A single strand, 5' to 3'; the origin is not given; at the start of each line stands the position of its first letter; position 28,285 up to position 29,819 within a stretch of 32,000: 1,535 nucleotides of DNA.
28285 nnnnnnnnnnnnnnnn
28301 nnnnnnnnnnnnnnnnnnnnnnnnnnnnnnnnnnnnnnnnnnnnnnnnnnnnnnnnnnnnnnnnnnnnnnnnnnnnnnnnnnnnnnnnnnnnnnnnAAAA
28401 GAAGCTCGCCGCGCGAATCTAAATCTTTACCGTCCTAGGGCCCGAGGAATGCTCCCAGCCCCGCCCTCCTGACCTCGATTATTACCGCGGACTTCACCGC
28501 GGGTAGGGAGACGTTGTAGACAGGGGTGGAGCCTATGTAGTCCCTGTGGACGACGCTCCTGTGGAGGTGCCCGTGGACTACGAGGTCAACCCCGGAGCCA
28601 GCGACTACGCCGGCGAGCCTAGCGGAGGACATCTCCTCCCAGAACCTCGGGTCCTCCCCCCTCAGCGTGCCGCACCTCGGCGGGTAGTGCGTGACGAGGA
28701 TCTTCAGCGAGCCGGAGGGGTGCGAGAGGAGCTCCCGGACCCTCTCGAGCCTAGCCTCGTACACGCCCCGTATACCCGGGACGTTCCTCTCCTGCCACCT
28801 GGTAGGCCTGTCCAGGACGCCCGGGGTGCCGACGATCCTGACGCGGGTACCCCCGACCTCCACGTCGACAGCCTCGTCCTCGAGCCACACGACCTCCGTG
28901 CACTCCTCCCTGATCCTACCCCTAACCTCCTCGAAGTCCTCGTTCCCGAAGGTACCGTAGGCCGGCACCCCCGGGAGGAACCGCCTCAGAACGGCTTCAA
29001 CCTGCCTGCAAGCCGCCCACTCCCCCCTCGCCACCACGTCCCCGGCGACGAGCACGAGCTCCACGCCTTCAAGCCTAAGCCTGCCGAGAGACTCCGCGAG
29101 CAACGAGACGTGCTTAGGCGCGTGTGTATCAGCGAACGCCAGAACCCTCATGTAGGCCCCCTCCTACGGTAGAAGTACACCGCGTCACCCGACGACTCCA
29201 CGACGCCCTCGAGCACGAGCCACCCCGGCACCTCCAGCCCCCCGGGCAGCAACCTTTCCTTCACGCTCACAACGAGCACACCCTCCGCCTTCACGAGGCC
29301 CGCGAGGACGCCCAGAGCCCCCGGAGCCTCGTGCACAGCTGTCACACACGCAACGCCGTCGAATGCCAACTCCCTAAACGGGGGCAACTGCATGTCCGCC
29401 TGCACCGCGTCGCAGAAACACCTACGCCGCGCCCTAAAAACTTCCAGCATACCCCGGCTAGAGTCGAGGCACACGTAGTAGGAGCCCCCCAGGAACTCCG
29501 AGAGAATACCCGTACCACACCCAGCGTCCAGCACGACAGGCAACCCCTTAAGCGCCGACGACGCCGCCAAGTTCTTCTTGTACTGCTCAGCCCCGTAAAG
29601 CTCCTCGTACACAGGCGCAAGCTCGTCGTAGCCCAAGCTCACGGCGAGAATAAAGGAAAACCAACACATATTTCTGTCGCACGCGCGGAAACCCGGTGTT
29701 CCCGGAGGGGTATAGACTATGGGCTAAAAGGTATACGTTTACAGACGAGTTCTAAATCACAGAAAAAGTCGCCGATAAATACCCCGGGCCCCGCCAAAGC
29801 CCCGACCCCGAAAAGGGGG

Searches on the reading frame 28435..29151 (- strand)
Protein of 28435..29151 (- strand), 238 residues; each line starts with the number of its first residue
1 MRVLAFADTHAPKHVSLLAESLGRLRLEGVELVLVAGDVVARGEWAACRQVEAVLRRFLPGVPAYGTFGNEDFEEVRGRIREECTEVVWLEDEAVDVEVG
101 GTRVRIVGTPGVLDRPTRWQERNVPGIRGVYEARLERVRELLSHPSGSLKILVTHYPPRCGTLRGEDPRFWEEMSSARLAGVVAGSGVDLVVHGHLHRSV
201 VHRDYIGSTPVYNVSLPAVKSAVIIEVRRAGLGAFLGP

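Call 109: search_protein_families(library=pfam, proteins=[window:28435-29151:-], max_evalue=0.0001)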
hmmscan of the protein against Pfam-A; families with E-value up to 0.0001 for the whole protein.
window:28435-29151:- (238 aa): 2 families
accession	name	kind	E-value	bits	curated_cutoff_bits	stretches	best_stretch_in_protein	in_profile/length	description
PF00149.33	Metallophos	-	1.2e-14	55.6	21.5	1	1-198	1-190/191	Calcineurin-like phosphoesterase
PF12850.12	Metallophos_2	-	4.6e-11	43.4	27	1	1-204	1-124/154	Calcineurin-like phosphoesterase superfamily domain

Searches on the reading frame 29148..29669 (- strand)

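Call 109: search_protein_families(library=pfam, proteins=[window:29148-29669:-], max_evalue=0.0001)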
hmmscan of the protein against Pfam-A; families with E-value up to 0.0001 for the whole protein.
window:29148-29669:- (173 aa): 3 families
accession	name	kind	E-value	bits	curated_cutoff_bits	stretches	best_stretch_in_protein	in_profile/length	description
PF08241.18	Methyltransf_11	-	2.8e-10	41.1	21.2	1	47-133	1-94/95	Methyltransferase domain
PF13649.12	Methyltransf_25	-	3.8e-10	40.8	27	1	46-115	1-77/97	Methyltransferase domain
PF08242.18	Methyltransf_12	-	2.4e-06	28.6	30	1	47-128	1-94/98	Methyltransferase domain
